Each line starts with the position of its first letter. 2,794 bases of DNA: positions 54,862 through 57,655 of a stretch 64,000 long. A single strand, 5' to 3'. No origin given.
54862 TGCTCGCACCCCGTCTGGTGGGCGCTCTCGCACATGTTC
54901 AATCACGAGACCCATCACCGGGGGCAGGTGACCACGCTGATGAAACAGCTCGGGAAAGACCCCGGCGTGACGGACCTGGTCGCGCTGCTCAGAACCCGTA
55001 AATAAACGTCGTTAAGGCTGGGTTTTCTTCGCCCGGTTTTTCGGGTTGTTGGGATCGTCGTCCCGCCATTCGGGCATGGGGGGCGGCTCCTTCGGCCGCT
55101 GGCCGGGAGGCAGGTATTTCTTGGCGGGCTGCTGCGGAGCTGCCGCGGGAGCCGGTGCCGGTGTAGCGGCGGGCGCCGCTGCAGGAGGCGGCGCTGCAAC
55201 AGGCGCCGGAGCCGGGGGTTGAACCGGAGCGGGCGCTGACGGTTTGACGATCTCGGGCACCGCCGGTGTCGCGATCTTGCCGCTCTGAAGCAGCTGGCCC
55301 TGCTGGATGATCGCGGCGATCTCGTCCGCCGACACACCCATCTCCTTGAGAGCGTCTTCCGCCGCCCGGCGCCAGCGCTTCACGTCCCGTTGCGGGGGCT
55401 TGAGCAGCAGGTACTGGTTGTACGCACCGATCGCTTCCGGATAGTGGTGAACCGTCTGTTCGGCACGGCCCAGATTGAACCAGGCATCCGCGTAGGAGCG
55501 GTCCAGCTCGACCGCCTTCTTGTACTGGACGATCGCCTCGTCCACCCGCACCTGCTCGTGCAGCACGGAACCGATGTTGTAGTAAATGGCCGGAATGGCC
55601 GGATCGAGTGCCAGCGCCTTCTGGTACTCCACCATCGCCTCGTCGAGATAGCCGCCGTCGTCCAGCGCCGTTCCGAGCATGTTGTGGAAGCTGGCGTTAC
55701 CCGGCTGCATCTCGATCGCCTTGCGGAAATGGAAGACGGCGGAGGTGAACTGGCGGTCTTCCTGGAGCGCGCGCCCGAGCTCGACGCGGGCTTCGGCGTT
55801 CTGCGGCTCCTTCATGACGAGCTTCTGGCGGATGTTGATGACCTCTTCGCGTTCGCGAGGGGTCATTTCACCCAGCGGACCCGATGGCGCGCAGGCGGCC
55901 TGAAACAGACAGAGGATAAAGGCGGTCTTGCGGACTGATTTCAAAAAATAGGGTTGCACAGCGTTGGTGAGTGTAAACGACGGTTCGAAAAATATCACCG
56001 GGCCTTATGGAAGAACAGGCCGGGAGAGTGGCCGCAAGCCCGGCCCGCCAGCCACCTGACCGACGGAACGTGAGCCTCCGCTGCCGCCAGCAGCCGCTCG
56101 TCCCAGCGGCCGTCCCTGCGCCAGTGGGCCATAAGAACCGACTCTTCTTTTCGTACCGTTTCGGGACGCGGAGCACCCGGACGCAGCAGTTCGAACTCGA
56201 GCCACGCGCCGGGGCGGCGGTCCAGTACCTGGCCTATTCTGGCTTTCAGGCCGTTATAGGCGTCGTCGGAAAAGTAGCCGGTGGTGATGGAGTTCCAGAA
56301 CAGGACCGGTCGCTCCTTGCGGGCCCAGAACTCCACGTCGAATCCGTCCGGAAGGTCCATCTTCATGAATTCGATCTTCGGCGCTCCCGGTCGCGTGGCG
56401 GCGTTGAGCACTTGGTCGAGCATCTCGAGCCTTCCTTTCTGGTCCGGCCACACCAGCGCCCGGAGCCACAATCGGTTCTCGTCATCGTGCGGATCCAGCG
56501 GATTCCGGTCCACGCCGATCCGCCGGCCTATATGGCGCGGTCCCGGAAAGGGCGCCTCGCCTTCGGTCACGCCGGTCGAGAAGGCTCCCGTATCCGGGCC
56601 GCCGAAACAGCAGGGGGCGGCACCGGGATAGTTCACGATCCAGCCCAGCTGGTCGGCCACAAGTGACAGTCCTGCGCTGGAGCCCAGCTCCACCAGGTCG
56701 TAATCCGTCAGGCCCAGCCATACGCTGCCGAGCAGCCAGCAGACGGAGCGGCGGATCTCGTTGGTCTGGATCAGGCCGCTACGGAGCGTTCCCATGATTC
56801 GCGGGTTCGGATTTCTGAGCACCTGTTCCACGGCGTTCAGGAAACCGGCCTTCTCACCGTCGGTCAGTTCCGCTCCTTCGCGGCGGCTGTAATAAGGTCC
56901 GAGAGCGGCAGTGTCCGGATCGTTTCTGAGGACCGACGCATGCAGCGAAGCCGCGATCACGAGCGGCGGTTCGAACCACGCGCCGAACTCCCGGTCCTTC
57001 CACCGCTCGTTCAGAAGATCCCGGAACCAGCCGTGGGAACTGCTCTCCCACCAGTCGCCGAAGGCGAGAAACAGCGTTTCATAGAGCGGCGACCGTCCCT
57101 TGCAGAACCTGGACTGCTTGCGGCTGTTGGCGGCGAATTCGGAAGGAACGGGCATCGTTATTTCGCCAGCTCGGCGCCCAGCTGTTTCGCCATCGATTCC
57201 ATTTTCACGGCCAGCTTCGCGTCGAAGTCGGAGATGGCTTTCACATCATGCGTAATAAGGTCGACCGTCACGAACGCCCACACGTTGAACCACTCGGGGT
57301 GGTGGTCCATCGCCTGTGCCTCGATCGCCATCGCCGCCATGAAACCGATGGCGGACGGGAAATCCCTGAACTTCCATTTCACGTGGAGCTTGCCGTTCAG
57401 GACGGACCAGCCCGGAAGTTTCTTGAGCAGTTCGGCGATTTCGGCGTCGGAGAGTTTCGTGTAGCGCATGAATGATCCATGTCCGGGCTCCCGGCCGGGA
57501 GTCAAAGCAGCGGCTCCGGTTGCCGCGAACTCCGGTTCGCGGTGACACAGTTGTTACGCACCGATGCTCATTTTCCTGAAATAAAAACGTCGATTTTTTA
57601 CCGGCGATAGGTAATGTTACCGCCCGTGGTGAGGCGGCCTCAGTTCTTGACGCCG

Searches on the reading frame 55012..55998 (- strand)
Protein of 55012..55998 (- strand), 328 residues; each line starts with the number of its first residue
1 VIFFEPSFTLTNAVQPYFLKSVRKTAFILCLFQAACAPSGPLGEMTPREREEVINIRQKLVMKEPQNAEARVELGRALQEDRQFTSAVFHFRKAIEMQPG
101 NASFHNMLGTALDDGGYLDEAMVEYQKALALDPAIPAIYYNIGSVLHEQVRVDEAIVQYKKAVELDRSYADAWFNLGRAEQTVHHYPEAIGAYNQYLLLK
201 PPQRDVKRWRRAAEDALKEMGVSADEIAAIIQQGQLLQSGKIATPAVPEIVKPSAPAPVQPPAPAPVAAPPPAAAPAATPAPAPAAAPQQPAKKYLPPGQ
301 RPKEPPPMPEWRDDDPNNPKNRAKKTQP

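Call 68: search_protein_families(library=pfam, proteins=[window:55012-55998:-], max_evalue=0.001)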
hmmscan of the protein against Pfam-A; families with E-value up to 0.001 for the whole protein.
window:55012-55998:- (328 aa): 13 families
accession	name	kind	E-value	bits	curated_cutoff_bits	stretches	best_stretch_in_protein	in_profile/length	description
PF13414.12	TPR_11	-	1.4e-26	92.4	26.8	2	114-149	6-41/42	TPR repeat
PF07719.23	TPR_2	-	2.5e-21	74.4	27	1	103-133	2-32/34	Tetratricopeptide repeat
PF00515.34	TPR_1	-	6.9e-20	70.4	27.8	1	137-169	2-34/34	Tetratricopeptide repeat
PF13431.12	TPR_17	-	1.3e-19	69.2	24.4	0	159-190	2-33/34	Tetratricopeptide repeat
PF13181.12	TPR_8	-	5.1e-18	64.1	25.7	1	138-168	3-33/34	Tetratricopeptide repeat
PF14559.12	TPR_19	-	5.6e-13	49.5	25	1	80-134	3-57/68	Tetratricopeptide repeat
PF13432.12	TPR_16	-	7.5e-13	49.1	32.7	1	73-133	2-62/65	Tetratricopeptide repeat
PF13428.12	TPR_14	-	1.3e-10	41.3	23.5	0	69-110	2-43/44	Tetratricopeptide repeat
PF13424.12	TPR_12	-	1.7e-10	41.4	30.1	1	137-197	4-72/77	Tetratricopeptide repeat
PF13371.12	TPR_9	-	3.3e-07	30.6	35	0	48-101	9-62/73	Tetratricopeptide repeat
PF23914.1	TPR_CcmH_CycH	-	1.1e-06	29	42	0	56-161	39-146/158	Cytochrome c-type biogenesis protein H TPR domain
PF24575.1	TPR_Slam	-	9.9e-05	23.2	35.2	0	54-88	67-101/104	Surface lipoprotein assembly modifier, N-terminal TPR repeats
PF13374.12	TPR_10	-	0.00034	21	27.5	0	69-97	3-31/42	Tetratricopeptide repeat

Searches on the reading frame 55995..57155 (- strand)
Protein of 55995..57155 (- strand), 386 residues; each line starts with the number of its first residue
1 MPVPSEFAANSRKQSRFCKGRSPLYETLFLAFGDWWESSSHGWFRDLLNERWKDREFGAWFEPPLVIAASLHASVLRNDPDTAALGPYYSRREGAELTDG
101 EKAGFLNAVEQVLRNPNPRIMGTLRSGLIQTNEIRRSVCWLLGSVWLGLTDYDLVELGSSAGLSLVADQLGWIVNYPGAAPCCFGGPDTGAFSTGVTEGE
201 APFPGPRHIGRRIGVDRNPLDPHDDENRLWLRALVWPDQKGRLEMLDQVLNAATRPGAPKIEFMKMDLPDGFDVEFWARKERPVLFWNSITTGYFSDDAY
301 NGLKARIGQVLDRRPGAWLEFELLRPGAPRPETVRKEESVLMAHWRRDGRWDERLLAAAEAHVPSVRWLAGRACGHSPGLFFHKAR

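Call 68: search_protein_families(library=pfam, proteins=[window:55995-57155:-], max_evalue=0.001)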
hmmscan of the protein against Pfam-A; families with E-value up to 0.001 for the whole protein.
window:55995-57155:- (386 aa): 1 family
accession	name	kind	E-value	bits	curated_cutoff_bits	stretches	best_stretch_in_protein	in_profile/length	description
PF10094.14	DUF2332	-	1.6e-45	156.5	25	1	11-368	4-334/334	Uncharacterized protein conserved in bacteria (DUF2332)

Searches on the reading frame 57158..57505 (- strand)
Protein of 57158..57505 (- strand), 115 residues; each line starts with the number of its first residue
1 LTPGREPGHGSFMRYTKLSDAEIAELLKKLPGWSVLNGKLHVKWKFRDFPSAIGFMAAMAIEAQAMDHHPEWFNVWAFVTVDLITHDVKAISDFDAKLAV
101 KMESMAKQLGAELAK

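Call 68: search_protein_families(library=pfam, proteins=[window:57158-57505:-], max_evalue=0.001)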
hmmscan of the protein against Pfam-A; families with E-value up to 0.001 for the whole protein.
window:57158-57505:- (115 aa): 1 family
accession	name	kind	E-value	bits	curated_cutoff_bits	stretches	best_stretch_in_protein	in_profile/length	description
PF01329.24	Pterin_4a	-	4.3e-28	97.7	26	1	17-104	2-90/91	Pterin 4 alpha carbinolamine dehydratase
